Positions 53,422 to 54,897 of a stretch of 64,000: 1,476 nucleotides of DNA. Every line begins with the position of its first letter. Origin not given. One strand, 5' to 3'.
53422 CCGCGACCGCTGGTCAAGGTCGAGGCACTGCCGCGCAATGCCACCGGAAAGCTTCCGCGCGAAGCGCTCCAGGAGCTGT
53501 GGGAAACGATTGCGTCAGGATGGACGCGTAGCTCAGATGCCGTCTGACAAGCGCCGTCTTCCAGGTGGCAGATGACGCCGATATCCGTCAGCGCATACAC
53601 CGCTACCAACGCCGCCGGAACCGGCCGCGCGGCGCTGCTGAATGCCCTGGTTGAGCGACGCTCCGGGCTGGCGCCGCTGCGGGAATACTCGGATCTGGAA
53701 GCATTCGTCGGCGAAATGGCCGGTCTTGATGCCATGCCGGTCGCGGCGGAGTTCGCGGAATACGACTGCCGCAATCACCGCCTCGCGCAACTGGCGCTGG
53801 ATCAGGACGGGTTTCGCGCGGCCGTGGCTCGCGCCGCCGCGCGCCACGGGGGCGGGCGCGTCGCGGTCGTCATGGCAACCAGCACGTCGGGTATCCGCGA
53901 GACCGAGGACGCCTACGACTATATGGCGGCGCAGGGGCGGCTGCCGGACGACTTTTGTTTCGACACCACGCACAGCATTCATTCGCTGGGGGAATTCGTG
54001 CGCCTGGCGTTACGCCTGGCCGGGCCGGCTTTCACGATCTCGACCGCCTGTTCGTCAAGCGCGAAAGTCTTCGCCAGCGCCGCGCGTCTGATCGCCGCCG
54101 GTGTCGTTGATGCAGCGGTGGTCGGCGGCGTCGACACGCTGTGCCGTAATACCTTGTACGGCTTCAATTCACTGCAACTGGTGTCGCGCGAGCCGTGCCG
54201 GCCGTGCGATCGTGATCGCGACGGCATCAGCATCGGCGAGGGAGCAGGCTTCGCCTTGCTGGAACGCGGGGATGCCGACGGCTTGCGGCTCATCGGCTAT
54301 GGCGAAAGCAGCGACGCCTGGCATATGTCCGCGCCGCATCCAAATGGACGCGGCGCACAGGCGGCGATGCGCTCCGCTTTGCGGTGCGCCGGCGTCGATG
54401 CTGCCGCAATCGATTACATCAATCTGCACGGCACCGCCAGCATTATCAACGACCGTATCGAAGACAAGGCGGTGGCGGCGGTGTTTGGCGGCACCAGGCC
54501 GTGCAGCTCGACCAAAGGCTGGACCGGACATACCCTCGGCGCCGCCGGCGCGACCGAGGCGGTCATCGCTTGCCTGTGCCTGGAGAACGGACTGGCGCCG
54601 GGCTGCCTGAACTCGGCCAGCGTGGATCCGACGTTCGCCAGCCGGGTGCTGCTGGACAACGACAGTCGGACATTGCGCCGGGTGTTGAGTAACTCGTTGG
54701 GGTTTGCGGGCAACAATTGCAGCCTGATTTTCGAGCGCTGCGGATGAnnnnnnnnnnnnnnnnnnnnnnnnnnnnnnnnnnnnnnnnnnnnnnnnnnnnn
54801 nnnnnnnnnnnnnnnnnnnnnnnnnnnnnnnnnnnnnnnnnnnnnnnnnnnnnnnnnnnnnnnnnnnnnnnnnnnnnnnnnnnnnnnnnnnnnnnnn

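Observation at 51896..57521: Six-gene ACP / ANL-ligase / KS / CLF-like / GT2 / flavin-halogenase cassette attached to plsX-fabH in place of fabD-fabG-acpP-fabF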

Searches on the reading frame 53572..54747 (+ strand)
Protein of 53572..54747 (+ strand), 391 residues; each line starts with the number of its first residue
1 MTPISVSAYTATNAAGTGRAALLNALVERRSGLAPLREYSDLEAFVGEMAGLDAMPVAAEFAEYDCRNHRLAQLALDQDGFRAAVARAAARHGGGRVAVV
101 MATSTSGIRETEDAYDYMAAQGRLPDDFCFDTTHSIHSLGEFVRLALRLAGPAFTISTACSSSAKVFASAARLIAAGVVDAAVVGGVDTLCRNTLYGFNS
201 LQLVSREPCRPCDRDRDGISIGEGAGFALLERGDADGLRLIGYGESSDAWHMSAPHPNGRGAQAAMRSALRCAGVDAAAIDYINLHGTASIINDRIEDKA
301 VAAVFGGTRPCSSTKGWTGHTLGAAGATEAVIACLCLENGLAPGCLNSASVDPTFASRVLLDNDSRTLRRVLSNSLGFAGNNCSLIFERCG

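Call 4: search_protein_families(library=pfam, proteins=[window:53572-54747:+])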
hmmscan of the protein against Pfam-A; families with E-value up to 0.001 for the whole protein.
window:53572-54747:+ (391 aa): 3 families
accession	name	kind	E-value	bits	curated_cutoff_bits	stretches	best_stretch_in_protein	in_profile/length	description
PF02801.28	Ketoacyl-synt_C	-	1.9e-28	99.3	20.8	1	241-347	5-117/119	Beta-ketoacyl synthase, C-terminal domain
PF00109.32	ketoacyl-synt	-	1.2e-23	84.5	20.8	1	76-233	101-249/252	Beta-ketoacyl synthase, N-terminal domain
PF00108.29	Thiolase_N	-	5.3e-05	23.2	26.4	1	151-194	76-119/260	Thiolase, N-terminal domain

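Call 5: search_protein_families(library=ncbifam, proteins=[window:53572-54747:+])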
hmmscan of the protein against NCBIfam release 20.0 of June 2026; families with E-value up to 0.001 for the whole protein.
window:53572-54747:+ (391 aa): 22 families
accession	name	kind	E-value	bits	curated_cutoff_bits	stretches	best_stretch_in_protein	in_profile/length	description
NF006618.0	PRK09185.1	subfamily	4.7e-153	509.9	407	1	1-389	2-392/394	beta-ketoacyl-ACP synthase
NF005589.0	PRK07314.1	subfamily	1.1e-65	222.1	387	1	5-390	7-412/413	beta-ketoacyl-ACP synthase II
TIGR03150.1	fabF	equivalog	1.5e-63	214.9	493.75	1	7-387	6-406/407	beta-ketoacyl-ACP synthase II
NF004970.0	PRK06333.1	subfamily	5.9e-53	180.2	525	1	83-389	96-421/424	beta-ketoacyl-ACP synthase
NF006274.0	PRK08439.1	equivalog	3.6e-51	174.2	621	1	4-389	4-405/406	beta-ketoacyl-ACP synthase II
NF058662.1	cispenta_AmcF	equivalog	9.9e-50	169.6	325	1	6-388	4-368/369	cispentacin biosynthesis acyltransferase subunit AmcF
NF006587.0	PRK09116.1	equivalog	1.7e-46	158.8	470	1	146-390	150-407/408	beta-ketoacyl-ACP synthase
NF004618.0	PRK05952.1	equivalog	1.6e-43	149.1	455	1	150-387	137-380/384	beta-ketoacyl-ACP synthase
NF005916.1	PRK07910.1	equivalog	1.8e-42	145.7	560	1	96-389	107-417/418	KasA/KasB family beta-ketoacyl-ACP synthase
NF005935.0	PRK07967.1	equivalog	1.2e-41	143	630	1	13-389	13-403/406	beta-ketoacyl-ACP synthase I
NF005076.0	PRK06501.1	equivalog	2.7e-41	141.8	629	1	71-388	87-421/425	beta-ketoacyl-ACP synthase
NF006434.0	PRK08722.1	equivalog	5.8e-40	137.4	759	1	92-389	96-413/414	beta-ketoacyl-ACP synthase II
NF005490.0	PRK07103.1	equivalog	2.2e-36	125.8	445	1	3-390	5-413/414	polyketide beta-ketoacyl:acyl carrier protein synthase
NF041183.1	Pks2_ls1_myc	equivalog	6.5e-24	82.9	2400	1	88-351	100-375/2086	sulfolipid-1 biosynthesis phthioceranic/hydroxyphthioceranic acid synthase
NF045894.1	PKS_plus_SDR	equivalog_domain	7.7e-23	80.1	1740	1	142-352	155-384/1515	type I polyketide synthase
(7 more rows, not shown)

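Call 9: find_encoding_contigs(protein=window:53572-54747:+, flank=10000, max_places=6)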
Protein window:53572-54747:+ (391 aa): no gene with exactly this product is on record in the collection.

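Call 21: find_related_loci(query=window:53572-54747:+, collection=genome_contigs, flank=10000)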
Query window:53572-54747:+ (391 aa) in genome_contigs; peptide patterns used: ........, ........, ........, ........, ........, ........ (x = any residue, [..] = any of these).
352 stretches matched a pattern; 289 encode a relative of the query (tblastn E <= 1e-3); the best 80 are kept; 80 distinct loci.
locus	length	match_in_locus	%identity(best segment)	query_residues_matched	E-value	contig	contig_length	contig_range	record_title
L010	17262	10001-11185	57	4-391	8e-132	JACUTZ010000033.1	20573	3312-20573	MAG: Gammaproteobacteria bacterium isolate Kmv18 NODE_1261_length_20573_cov_96.925724, whole genome shotgun sequence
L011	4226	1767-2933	57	1-388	1e-133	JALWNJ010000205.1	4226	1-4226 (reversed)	MAG: Gammaproteobacteria bacterium isolate M17_metabat2_scaf2bin.250 M17_NODE_30939_length_4226_cov_1.044401, whole geno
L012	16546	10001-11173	57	4-387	7e-130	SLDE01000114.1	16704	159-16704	MAG: Ectothiorhodospiraceae bacterium isolate CSSed162cmB_532 CSSed16-2cmB-9003, whole genome shotgun sequence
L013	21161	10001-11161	56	1-389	1e-128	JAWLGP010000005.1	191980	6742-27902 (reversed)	MAG: Gammaproteobacteria bacterium isolate 30dZY2.bin.113 NODE_159_length_191980_cov_19.064415, whole genome shotgun seq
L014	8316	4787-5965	52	6-387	6e-129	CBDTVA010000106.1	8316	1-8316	MAG TPA_asm: uncultured Gammaproteobacteria bacterium isolate SRR7614711_binner13_Refined_73 genome assembly, contig: ER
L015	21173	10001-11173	58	1-387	2e-127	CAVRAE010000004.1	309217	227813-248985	MAG: uncultured Gammaproteobacteria bacterium isolate MFD00031.bin.1.208 genome assembly, contig: contig_45690, whole ge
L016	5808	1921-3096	56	1-389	1e-126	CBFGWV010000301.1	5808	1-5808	MAG TPA_asm: uncultured Candidatus Competibacteraceae bacterium isolate SRR17295757_concoct_136 genome assembly, contig:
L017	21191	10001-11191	52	1-389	4e-126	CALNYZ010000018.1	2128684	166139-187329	MAG: uncultured Gammaproteobacteria bacterium isolate LOGT_bin.0082 genome assembly, contig: contig_9288, whole genome s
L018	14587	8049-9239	57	1-391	3e-124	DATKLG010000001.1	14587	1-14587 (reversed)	MAG TPA_asm: Steroidobacteraceae bacterium isolate SMAG_U14679 k141_4089085, whole genome shotgun sequence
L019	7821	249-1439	58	1-391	4e-124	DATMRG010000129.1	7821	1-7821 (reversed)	MAG TPA_asm: Steroidobacteraceae bacterium isolate SMAG_U12949 k141_2390109, whole genome shotgun sequence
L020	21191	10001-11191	58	1-391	4e-121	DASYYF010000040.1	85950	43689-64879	MAG TPA_asm: Steroidobacteraceae bacterium isolate SMAG_U6328 k141_533070, whole genome shotgun sequence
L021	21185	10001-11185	56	1-389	4e-121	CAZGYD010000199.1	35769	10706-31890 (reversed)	MAG TPA_asm: uncultured Rhodocyclaceae bacterium isolate binchicken_co23_177 genome assembly, contig: k141_1163910, whol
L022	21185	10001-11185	56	1-389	7e-121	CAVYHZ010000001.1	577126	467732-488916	MAG: uncultured proteobacterium isolate MFD05377.bin.1.61 genome assembly, contig: contig_18102, whole genome shotgun se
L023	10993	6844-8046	49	1-387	1e-120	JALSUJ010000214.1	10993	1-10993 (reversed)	MAG: Gammaproteobacteria bacterium isolate S010_maxbin2_scaf2bin.015_VB S010_NODE_1964_length_10993_cov_1.910363, whole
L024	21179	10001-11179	55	1-387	4e-120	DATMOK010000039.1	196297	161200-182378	MAG TPA_asm: Steroidobacteraceae bacterium isolate SMAG_U12874 k141_2150784, whole genome shotgun sequence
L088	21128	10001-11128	51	16-389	3e-105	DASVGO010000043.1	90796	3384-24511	MAG TPA_asm: Rhodanobacteraceae bacterium isolate SMAG_U2117 k141_49983, whole genome shotgun sequence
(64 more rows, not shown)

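Call 48: find_related_loci(query=A2, collection=metagenome_contigs, flank=10000)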
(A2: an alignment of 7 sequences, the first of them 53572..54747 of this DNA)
Query A2 (391 aa) in metagenome_contigs; peptide patterns used: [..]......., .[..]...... (x = any residue, [..] = any of these).
292 stretches matched a pattern; 138 encode a relative of the query (tblastn E <= 1e-3); the best 80 are kept; 80 distinct loci.
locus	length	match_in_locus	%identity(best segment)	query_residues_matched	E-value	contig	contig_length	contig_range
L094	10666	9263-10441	62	1-387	1e-153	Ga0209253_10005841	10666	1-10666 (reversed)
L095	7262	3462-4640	63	1-387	4e-153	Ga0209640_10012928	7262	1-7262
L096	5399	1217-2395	62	1-387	3e-154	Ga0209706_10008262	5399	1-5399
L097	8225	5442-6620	62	1-387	1e-152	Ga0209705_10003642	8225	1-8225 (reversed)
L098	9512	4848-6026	62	1-387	3e-150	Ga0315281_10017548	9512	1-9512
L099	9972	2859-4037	61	1-387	8e-150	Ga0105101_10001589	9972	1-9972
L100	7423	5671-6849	63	1-387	4e-148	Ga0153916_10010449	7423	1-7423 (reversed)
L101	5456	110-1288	61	1-387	3e-149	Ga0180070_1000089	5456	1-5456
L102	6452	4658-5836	62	1-387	1e-146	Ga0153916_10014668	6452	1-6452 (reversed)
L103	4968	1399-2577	62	1-387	9e-148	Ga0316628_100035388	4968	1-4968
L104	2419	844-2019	60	1-389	2e-154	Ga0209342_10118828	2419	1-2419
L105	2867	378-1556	61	1-387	9e-152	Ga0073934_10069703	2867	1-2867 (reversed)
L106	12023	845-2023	61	1-387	4e-143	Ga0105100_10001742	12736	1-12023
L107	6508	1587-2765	61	1-387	2e-142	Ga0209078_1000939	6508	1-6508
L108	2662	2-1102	63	27-387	3e-149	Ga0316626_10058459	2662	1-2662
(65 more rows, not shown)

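Call 51: search_solved_structures(query=window:53572-54747:+, max_evalue=1e-30, show_alignments=1)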
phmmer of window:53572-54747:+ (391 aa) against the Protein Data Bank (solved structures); distinct sequences matched with E-value up to 1e-30: 68 (the best 60 are shown).
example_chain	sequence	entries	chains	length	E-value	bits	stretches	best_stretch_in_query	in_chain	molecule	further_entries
6qsp_A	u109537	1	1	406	1.2e-77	264.7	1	50-387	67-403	Beta-ketoacyl synthase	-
7f28_B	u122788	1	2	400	2.1e-69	237.6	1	40-387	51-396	Putative 3-oxoacyl-[ACP] synthase FabV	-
5sxo_A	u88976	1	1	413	1.4e-46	162.5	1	94-389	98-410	3-oxoacyl-[acyl-carrier-protein] synthase 2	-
3o04_A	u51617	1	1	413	1.7e-46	162.2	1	94-389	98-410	beta-keto-acyl carrier protein synthase II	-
2rjt_A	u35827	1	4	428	3.6e-46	161.1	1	4-389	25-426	Beta-ketoacyl-ACP synthase II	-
8qm1_A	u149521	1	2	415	7.9e-46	160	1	26-389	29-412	3-oxoacyl-[acyl-carrier-protein] synthase 2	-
4b7v_A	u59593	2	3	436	9.4e-46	159.7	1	26-389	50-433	3-OXOACYL-[ACYL-CARRIER-PROTEIN] SYNTHASE 2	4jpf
1ox0_A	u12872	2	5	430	8.8e-45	156.6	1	4-389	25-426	Beta ketoacyl-acyl carrier protein synthase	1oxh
8pj0_A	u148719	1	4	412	1.3e-44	156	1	26-389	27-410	3-oxoacyl-[acyl-carrier-protein] synthase 2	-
8cn8_A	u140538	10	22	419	1.3e-44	155.9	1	26-389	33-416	3-oxoacyl-[acyl-carrier-protein] synthase 2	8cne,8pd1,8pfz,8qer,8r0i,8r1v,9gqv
4ls5_A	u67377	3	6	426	2e-44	155.4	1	96-389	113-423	3-oxoacyl-[acyl-carrier-protein] synthase 2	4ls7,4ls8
7oc0_A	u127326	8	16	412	2.5e-44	155.1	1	26-389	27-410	3-oxoacyl-[acyl-carrier-protein] synthase 2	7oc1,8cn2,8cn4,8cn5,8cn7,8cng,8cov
8cou_A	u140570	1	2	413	2.5e-44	155.1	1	26-389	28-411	3-oxoacyl-[acyl-carrier-protein] synthase 2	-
4jb6_A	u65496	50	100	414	2.5e-44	155.1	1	26-389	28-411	3-oxoacyl-[acyl-carrier-protein] synthase 2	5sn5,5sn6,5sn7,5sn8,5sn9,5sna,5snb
4ls6_A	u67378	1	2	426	2.6e-44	155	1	96-389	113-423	3-oxoacyl-[acyl-carrier-protein] synthase 2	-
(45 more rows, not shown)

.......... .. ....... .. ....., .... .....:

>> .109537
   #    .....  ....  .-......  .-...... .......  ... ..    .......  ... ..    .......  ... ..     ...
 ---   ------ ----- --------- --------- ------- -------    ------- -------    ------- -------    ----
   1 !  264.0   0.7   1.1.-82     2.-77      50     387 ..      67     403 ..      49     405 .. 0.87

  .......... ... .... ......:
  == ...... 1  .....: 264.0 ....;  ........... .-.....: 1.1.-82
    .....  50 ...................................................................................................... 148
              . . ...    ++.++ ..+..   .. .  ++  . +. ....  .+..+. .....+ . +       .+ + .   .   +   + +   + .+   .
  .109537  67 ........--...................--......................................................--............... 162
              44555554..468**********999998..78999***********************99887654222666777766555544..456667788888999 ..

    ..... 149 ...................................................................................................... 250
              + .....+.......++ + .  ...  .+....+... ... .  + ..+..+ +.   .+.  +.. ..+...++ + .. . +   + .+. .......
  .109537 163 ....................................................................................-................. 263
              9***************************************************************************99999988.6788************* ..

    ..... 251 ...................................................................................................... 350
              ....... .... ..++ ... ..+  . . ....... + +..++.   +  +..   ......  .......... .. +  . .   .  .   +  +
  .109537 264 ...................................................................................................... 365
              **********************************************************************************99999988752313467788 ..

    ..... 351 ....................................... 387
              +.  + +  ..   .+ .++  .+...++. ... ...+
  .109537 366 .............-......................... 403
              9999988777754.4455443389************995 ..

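Call 69: search_protein_families(library=pfam, max_evalue=0.00001, proteins=[L088:8576-9793:+, L088:12153-14162:+, L088:11958-14006:-, L088:6995-8527:+, L088:5296-6846:-, L088:6863-7795:-, L088:14314-14928:-, L088:14738-15343:-, L088:16010-16573:-, L088:7880-8533:-])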
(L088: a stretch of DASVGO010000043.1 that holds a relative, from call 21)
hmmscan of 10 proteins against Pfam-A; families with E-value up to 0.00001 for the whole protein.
L088:8576-9793:+ (405 aa): 2 families
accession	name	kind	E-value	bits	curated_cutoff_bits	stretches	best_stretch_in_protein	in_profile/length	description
PF01494.25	FAD_binding_3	-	9.7e-26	91.2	22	1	15-331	4-323/349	FAD binding domain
PF07992.20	Pyr_redox_2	-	6.8e-07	29.4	26.1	0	113-168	185-240/291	Pyridine nucleotide-disulphide oxidoreductase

L088:12153-14162:+ (669 aa): 0 families

L088:11958-14006:- (682 aa): 2 families
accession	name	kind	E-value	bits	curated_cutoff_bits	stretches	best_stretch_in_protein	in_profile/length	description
PF02872.23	5_nucleotid_C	-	2.8e-23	83.2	23.6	1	430-593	28-155/158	5'-nucleotidase, C-terminal domain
PF00149.33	Metallophos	-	3.9e-06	27.9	21.5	0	58-311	3-190/191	Calcineurin-like phosphoesterase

L088:6995-8527:+ (510 aa): 0 families

L088:5296-6846:- (516 aa): 1 family
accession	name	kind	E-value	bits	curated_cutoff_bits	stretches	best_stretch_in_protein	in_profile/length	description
PF00300.27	His_Phos_1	-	1.4e-36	126.4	21.7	1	272-490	1-188/194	Histidine phosphatase superfamily (branch 1)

L088:6863-7795:- (310 aa): 1 family
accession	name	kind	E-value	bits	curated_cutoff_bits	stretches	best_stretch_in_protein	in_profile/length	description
PF01218.23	Coprogen_oxidas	-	1.1e-133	444.9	31.8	1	17-309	1-295/295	Coproporphyrinogen III oxidase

L088:14314-14928:- (204 aa): 0 families

L088:14738-15343:- (201 aa): 0 families

L088:16010-16573:- (187 aa): 0 families

L088:7880-8533:- (217 aa): 1 family
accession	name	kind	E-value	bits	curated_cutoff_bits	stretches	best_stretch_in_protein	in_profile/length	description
PF03551.20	PadR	-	1.1e-08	35.4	27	1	25-100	1-73/75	Transcriptional regulator PadR-like family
